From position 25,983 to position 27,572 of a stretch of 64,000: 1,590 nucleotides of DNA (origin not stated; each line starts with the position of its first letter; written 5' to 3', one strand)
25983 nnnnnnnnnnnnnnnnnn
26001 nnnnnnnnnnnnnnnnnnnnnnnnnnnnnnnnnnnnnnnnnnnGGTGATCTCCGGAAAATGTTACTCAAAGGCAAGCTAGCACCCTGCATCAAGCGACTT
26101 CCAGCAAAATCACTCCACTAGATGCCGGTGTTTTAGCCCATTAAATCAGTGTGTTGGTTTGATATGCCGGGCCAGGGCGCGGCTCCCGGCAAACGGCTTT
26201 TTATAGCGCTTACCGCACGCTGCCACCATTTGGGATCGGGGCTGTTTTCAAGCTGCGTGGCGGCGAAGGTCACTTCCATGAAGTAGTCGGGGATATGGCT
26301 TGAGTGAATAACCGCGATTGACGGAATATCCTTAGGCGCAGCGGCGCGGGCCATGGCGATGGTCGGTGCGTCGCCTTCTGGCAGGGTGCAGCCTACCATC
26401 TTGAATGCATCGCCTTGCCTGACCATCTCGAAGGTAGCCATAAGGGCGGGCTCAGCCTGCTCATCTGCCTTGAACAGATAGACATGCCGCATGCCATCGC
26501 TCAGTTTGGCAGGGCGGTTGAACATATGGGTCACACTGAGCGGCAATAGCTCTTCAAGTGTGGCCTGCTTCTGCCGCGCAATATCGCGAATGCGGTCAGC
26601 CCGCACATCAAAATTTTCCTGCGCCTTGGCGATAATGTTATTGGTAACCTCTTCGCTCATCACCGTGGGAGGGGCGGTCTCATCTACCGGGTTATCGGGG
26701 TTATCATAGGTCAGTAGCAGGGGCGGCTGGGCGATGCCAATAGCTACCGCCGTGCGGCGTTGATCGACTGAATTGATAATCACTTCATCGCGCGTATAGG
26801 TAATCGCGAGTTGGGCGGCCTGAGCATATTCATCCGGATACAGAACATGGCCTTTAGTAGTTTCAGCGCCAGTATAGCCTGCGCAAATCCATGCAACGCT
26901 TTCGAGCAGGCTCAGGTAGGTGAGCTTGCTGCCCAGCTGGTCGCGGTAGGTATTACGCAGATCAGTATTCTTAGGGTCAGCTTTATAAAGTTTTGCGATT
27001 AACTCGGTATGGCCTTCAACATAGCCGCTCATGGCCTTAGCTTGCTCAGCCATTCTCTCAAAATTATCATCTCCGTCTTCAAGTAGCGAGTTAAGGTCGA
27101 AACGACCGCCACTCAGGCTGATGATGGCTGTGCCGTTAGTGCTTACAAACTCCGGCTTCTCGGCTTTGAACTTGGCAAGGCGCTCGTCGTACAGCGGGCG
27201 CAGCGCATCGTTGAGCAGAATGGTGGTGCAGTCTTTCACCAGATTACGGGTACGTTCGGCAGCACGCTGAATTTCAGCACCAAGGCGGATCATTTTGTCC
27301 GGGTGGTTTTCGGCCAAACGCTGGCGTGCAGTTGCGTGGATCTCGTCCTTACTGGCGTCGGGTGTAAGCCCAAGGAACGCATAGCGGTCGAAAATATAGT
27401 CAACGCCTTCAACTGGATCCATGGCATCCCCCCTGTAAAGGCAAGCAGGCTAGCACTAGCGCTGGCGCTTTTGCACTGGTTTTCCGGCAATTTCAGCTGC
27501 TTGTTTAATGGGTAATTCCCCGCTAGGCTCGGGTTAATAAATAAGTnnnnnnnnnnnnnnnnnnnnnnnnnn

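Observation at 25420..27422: Orphan J-domain protein with large unknown C-terminal region, in a two-gene operon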

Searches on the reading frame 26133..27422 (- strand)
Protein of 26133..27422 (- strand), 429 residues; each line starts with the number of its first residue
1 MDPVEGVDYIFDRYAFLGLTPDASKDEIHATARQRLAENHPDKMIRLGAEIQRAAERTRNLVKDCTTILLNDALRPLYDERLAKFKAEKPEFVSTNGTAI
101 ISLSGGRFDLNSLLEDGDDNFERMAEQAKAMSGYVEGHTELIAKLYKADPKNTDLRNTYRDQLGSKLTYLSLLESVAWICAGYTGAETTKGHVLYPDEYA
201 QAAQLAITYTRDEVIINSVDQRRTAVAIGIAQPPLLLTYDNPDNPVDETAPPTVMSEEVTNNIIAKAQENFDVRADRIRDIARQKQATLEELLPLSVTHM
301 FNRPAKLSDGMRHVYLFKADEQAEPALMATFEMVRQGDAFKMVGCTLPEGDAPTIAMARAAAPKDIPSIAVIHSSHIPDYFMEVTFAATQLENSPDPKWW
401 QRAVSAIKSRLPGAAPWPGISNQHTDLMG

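Call 3: search_protein_families(library=pfam, proteins=[window:26133-27422:-], max_evalue=1)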
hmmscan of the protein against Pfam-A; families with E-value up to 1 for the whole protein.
window:26133-27422:- (429 aa): 1 family
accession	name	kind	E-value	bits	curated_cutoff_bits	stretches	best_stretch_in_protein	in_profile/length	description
PF00226.36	DnaJ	-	1.1e-05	25.8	27.8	1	13-79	2-63/63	DnaJ domain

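Call 4: search_protein_families(library=ncbifam, proteins=[window:26133-27422:-], max_evalue=1)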
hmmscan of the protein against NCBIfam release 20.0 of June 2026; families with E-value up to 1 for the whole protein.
window:26133-27422:- (429 aa): 5 families
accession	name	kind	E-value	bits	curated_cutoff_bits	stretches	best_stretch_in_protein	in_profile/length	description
TIGR02349.1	DnaJ_bact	equivalog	3.1e-05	23.5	377.2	1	12-126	1-101/354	molecular chaperone DnaJ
NF050028.1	CldAdptActJ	equivalog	4.2e-05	24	150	1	13-76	4-67/93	cold adaptation protein ActJcold adaptation protein ActJ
NF010872.0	PRK14279.1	equivalog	4.8e-05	22.6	556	1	12-117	10-115/394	molecular chaperone DnaJ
NF006948.0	PRK09430.1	equivalog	0.00024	20.8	162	1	10-48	199-237/267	co-chaperone DjlA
NF010874.0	PRK14281.1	equivalog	0.1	11.7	619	1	12-80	4-67/397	chaperone protein DnaJ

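Call 5: find_homologous_proteins(query=window:26133-27422:-, max_evalue=0.001)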
Query window:26133-27422:- (429 aa): 11 proteins with E <= 0.001 among 8000 candidates.
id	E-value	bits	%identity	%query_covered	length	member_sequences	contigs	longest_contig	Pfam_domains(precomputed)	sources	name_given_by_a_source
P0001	4.4e-271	917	98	97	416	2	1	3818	PF00226.37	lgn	-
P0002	2.5e-94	335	42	97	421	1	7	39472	-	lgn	-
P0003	1.9e-89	319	43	92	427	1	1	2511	-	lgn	-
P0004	1.4e-68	250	38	91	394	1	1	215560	-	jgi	jgi:hypothetical protein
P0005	3.8e-64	235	36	93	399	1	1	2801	PF00226.37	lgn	-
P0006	7.4e-64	234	37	93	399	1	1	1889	-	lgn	-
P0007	4.7e-49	185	38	70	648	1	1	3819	-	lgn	-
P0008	2.0e-48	183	34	97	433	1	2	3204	-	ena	-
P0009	7.0e-48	182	39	69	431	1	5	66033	-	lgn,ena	-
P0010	3.7e-46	176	30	90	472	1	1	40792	-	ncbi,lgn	-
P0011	3.9e-41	159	32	76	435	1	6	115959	-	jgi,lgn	jgi:hypothetical protein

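Call 6: find_encoding_contigs(protein=P0004, flank=10000, max_places=3)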
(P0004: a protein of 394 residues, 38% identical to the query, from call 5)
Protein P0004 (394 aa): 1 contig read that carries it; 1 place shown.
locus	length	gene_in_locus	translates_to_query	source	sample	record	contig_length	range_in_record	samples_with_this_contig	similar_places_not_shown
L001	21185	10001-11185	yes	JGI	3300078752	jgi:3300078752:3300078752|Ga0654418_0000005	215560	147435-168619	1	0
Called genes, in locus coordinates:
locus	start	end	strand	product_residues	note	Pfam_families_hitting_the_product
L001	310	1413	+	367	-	PF13776:DUF4172, PF02661:Fic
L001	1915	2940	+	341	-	PF00034:Cytochrom_C (faint), PF03150:CCP_MauG, PF13442:Cytochrome_CBB3 (faint)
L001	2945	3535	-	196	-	PF02342:TerD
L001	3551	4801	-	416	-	PF02342:TerD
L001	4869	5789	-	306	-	PF00850:Hist_deacetyl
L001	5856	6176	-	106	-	-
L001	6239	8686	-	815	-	PF02190:LON_substr_bdg, PF08298:AAA_PrkA (faint), PF00004:AAA, PF07728:AAA_5 (weak), PF22667:Lon_lid, PF05362:Lon_C, PF13541:ChlI (weak)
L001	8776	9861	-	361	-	-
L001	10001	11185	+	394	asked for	-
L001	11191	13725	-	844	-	PF00989:PAS (faint), PF08448:PAS_4 (faint), PF13426:PAS_9 (faint), PF13188:PAS_8 (weak), PF00512:HisKA, PF02518:HATPase_c, PF00072:Response_reg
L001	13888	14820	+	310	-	PF20613:HipA_2 (weak)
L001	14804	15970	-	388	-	PF07394:DUF1501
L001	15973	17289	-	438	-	PF08811:DUF1800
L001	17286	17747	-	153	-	PF13801:Metal_resist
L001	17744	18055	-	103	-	-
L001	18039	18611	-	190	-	PF04542:Sigma70_r2, PF08281:Sigma70_r4_2, PF04545:Sigma70_r4 (weak)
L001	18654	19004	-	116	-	PF13499:EF-hand_7 (faint), PF13405:EF-hand_6 (faint), PF00036:EF-hand_1 (faint), PF13202:EF-hand_5 (faint)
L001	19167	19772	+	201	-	-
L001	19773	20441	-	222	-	PF01812:5-FTHF_cyc-lig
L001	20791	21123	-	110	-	PF05164:ZapA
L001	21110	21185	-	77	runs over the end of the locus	-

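Call 7: find_encoding_contigs(protein=P0002, flank=10000, max_places=3)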
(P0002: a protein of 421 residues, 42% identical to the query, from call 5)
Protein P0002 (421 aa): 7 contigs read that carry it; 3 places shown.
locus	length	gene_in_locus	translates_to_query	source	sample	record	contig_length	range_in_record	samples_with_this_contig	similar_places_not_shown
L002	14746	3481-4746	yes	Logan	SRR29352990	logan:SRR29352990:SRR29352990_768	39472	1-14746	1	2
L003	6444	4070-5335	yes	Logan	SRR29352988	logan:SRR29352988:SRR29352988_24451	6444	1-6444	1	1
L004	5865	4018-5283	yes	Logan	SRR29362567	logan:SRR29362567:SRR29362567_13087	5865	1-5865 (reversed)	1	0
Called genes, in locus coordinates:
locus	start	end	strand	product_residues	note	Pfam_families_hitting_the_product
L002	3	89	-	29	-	?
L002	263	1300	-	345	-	-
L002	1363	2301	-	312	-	-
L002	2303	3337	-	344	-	-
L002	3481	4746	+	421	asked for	-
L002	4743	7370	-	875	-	PF00989:PAS (faint), PF08448:PAS_4 (faint), PF13426:PAS_9 (faint), PF13188:PAS_8 (weak), PF00512:HisKA, PF02518:HATPase_c, PF00072:Response_reg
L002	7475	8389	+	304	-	-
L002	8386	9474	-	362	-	PF01312:Bac_export_2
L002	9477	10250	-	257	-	PF01311:Bac_export_1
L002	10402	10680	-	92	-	PF01313:Bac_export_3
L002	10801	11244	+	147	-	-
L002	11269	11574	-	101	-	PF02049:FliE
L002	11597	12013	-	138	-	PF00460:Flg_bb_rod (weak), PF06429:Flg_bbr_C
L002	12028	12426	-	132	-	-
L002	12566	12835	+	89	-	PF02599:CsrA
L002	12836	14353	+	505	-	PF25436:BSD2_CRD (faint)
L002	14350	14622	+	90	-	PF01312:Bac_export_2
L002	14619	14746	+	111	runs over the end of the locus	-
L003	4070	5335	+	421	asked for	-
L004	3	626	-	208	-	?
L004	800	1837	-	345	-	-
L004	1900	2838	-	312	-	-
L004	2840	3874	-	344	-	-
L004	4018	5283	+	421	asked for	-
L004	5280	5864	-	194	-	?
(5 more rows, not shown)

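Call 8: find_encoding_contigs(protein=P0010, flank=10000, max_places=3)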
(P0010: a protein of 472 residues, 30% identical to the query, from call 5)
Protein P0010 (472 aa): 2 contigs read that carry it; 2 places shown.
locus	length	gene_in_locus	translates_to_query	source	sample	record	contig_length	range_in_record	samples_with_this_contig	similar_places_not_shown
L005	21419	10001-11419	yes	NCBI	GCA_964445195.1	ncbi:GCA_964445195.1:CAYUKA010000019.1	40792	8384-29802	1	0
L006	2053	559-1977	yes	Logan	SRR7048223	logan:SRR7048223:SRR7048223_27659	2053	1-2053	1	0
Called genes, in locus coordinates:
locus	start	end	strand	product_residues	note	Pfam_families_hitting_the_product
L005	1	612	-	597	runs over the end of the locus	PF02771:Acyl-CoA_dh_N, PF02770:Acyl-CoA_dh_M, PF00441:Acyl-CoA_dh_1, PF08028:Acyl-CoA_dh_2, PF22924:ACOX_C_alpha1 (weak), PF12806:Acyl-CoA_dh_C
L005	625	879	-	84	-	-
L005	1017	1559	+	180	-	-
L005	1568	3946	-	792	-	PF02737:3HCDH_N, PF03446:NAD_binding_2 (faint), PF00725:3HCDH, PF00378:ECH_1, PF16113:ECH_2 (weak)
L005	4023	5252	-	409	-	-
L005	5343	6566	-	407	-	-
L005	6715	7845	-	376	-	PF00108:Thiolase_N, PF02803:Thiolase_C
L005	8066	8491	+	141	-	-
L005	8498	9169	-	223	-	-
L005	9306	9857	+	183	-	-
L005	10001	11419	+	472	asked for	-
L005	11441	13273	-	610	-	PF13522:GATase_6, PF13537:GATase_7, PF01380:SIS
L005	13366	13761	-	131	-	-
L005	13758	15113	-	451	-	PF00483:NTP_transferase, PF01128:IspD, PF12804:NTP_transf_3, PF25084:LbH_EIF2B (faint), PF00132:Hexapep (weak), PF25087:GMPPB_C (weak), PF00132:Hexapep, PF14602:Hexapep_2 (weak)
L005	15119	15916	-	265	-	PF11306:DUF3108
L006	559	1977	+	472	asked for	-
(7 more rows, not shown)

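Call 10: find_related_loci(query=A1, collection=genome_contigs, flank=10000)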
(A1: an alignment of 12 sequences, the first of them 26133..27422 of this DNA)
Query A1 (429 aa) in genome_contigs; peptide patterns used: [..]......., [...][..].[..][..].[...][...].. (x = any residue, [..] = any of these).
63 stretches matched a pattern; 15 encode a relative of the query (tblastn E <= 1e-3); 15 distinct loci.
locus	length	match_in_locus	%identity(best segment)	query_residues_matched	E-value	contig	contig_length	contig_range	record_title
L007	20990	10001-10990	38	4-321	7e-62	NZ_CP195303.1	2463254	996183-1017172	Micavibrio aeruginosavorus strain HCB189 chromosome, complete genome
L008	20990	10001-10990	38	2-332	1e-57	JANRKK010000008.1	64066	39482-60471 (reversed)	MAG: Alphaproteobacteria bacterium isolate bins.322 k141_2847878, whole genome shotgun sequence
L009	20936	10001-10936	39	1-296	1e-57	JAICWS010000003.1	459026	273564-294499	MAG: Alphaproteobacteria bacterium isolate LS_FP_2_bin.61 k141_670790_length_459026_cov_24.5189, whole genome shotgun se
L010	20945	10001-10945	38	1-302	1e-56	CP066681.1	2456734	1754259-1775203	MAG: Micavibrio aeruginosavorus isolate NC_groundwater_70_Ag_B-0.1um_54_66 chromosome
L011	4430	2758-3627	38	3-296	2e-56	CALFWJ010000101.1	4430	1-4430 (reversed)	MAG: uncultured Alphaproteobacteria bacterium isolate H2_Bin_Bin_21 genome assembly, contig: c_000000633606, whole genom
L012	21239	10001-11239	33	1-398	1e-51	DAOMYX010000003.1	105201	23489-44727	MAG TPA_asm: Alphaproteobacteria bacterium isolate AMR_MDS_5615 NODE_81_length_105201_cov_22.993951, whole genome shotgu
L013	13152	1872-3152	32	1-412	2e-51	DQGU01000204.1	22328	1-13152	MAG TPA_asm: Rhodospirillaceae bacterium isolate UBA8982 contig_20940, whole genome shotgun sequence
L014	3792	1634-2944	30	1-386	2e-50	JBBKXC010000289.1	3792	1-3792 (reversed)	MAG: Bdellovibrionales bacterium isolate metabat_bins.215 k119_1439562, whole genome shotgun sequence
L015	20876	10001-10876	33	2-296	8e-50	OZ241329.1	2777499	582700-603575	MAG: Bdellovibrionales bacterium isolate ad6769e0-2d78-40f0-a30c-cd23f24ca754 genome assembly, chromosome: 1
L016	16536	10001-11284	31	2-419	1e-49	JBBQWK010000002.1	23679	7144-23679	MAG: Alphaproteobacteria bacterium isolate Co_metawrap_2052 Cmw_2052_k141_22364067_length_23679_cov_9.0000, whole genome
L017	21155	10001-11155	30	16-402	1e-47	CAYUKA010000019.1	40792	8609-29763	MAG TPA_asm: uncultured Micavibrio sp. isolate SRP141376_co5_384 genome assembly, contig: NODE_2146_length_40792_cov_5.6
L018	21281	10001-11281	31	2-419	8e-47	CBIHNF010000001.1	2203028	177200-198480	MAG TPA_asm: uncultured Alphaproteobacteria bacterium isolate SRR18156212_concoct_42 genome assembly, contig: ERZ2733687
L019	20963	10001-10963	33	2-305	7e-47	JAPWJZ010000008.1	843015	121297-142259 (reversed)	MAG: Micavibrio sp. isolate Chal_Metagen_Bin5 13143, whole genome shotgun sequence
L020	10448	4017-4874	30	12-293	5e-38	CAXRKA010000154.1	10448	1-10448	MAG: Alphaproteobacteria bacterium isolate YZ12B_2.14 genome assembly, contig: k141_1217696, whole genome shotgun sequen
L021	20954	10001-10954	29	1-324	1e-38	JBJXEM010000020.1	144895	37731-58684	MAG: Rickettsiales bacterium isolate P.bin.123 k127_3796498, whole genome shotgun sequence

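Call 20: predict_structure(alignment_id=A2)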
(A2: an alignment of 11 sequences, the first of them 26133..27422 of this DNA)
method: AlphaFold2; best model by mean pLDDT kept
length: 429 residues; sequences in the alignment: 11
mean_pLDDT: 79.7   pTM: 0.62
mean pLDDT of the five models: 79.7, 76.8, 76.0, 76.0, 74.0
residues with pLDDT >= 90: 159; 70-90: 182; 50-70: 46; < 50: 42
segments of 3 or more residues with pLDDT < 50: 1-5, 102-105, 236-252, 414-429
pLDDT, mean of each block of 10 residues (from residue 1): 49 91 93 90 72 83 90 87 84 71 56 74 88 87 93 91 92 90 67 82 91 86 65 50 39 65 90 93 94 92 84 92 87 88 88 91 92 84 92 79 72 45 35
secondary structure, 60 per line:
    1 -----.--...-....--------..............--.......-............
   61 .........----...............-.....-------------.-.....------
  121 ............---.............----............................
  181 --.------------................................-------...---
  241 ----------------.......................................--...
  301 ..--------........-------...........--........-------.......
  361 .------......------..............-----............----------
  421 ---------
elements in order: E9-11 H13-16 H25-38 H41-47 H49-69 H74-88 H110-114 H121-132 H136-148 H153-180 H196-227 H257-295 E298-302 E311-318 E326-336 E339-346 H355-361 E368-373 H380-393 H399-410

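Call 25: search_protein_representatives(alignment_id=A3)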
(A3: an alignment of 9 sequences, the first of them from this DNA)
Query: 9 sequences, 332 profile positions. Proteins with E-value up to 0.001 (for the whole library): 176; up to 1e-10: 128; up to 1e-30: 53. The best 150 are listed.
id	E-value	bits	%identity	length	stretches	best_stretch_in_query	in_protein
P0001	7.4e-129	445.9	-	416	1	1-330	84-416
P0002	1.6e-127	441.5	-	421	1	1-331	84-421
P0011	6.5e-118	409.9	-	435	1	1-328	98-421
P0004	2.5e-115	401.4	-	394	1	1-310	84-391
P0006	3.1e-115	401.1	-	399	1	1-316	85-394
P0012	1.1e-98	346.7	-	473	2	1-316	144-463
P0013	3.4e-98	345.1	-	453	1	2-316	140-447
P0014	1.6e-96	339.6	-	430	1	1-332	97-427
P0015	9.9e-93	327.1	-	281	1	48-316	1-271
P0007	2.2e-82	293.1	-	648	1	1-242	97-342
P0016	2.5e-82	292.9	-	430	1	1-330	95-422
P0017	1.4e-81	290.4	-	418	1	2-316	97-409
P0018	1.8e-81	290.1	-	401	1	1-318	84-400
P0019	3.6e-80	285.8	-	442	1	1-332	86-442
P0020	5.4e-80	285.2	-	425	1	2-314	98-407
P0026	9.4e-59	215.4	-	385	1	1-312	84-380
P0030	2.1e-52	194.6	-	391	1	2-301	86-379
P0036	6.2e-46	173.3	-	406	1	1-299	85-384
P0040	7.0e-39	150.1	-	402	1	1-297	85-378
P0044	2.1e-37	145.3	-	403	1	1-305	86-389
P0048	1.8e-36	142.2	-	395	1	1-304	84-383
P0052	2.5e-33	131.8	-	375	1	1-310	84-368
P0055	4.4e-33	131.0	-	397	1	1-302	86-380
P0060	1.8e-30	122.5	-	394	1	1-304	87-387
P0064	3.6e-29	118.2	-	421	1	1-308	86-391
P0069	7.4e-27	110.6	-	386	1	10-309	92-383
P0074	8.4e-26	107.1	-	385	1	2-304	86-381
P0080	5.4e-25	104.4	-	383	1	10-303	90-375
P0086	1.6e-23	99.6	-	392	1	6-305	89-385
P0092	6.1e-22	94.4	-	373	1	1-282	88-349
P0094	9.4e-22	93.8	-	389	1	6-278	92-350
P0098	6.1e-21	91.1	-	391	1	6-300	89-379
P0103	4.3e-19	85.0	-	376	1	1-292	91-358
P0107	9.9e-18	80.6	-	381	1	1-293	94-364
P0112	8.7e-16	74.2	-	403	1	2-291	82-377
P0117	1.5e-14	70.1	-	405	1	5-273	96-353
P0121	6.8e-14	68.0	-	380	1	10-277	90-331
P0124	9.7e-14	67.5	-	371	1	1-234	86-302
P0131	1.4e-11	60.4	-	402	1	17-241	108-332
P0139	1.9e-09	53.4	-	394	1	10-213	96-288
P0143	1.6e-08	50.3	-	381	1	10-209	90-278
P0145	2.8e-08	49.5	-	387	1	10-212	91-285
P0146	6.0e-08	48.4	-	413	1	8-220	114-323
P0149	1.1e-07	47.6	-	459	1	7-238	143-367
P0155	4.1e-07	45.7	-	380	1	11-207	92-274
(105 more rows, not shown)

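Call 28: list_cluster_members(proteins=[P0026, P0044, P0060, P0080, P0092, P0107, P0112, P0121, P0143, P0155])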
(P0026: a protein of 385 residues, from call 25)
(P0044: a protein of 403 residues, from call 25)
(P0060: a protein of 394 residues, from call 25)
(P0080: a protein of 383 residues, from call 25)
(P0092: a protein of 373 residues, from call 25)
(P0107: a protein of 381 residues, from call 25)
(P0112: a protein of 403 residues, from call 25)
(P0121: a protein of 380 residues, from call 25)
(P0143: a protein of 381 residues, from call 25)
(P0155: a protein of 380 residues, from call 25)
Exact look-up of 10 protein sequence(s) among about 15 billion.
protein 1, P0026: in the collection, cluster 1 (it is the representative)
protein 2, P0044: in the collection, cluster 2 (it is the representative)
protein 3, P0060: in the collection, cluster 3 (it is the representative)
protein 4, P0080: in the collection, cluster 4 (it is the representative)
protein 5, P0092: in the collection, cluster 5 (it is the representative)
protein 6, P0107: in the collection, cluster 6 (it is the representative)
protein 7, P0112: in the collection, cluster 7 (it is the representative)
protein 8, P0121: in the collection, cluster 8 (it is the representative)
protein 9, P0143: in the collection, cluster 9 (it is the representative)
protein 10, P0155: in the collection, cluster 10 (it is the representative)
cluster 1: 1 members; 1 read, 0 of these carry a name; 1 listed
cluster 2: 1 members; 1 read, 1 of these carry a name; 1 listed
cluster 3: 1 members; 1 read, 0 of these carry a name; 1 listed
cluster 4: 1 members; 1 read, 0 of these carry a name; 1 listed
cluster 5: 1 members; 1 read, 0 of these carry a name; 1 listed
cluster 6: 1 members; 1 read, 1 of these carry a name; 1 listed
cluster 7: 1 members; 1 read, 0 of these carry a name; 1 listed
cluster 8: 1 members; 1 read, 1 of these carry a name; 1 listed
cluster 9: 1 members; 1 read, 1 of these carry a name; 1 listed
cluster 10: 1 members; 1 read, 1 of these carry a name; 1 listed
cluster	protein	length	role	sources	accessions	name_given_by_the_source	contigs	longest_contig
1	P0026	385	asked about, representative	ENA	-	-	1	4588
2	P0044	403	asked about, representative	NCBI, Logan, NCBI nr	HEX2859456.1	MAG TPA: J domain-containing protein [Alphaproteobacteria bacterium] | J domain-containing protein [Alphaproteobacteria bacterium]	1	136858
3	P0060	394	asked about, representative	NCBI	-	-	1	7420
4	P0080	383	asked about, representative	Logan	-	-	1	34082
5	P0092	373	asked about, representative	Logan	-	-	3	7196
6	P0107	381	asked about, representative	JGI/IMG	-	hypothetical protein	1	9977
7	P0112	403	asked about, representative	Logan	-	-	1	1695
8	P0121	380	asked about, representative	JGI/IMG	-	hypothetical protein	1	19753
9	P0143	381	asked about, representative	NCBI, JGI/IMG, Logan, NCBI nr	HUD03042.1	MAG TPA: J domain-containing protein [Candidatus Paceibacterota bacterium] | J domain-containing protein [Candidatus Paceibacterota bacterium]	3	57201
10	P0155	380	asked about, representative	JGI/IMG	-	curved DNA-binding protein CbpA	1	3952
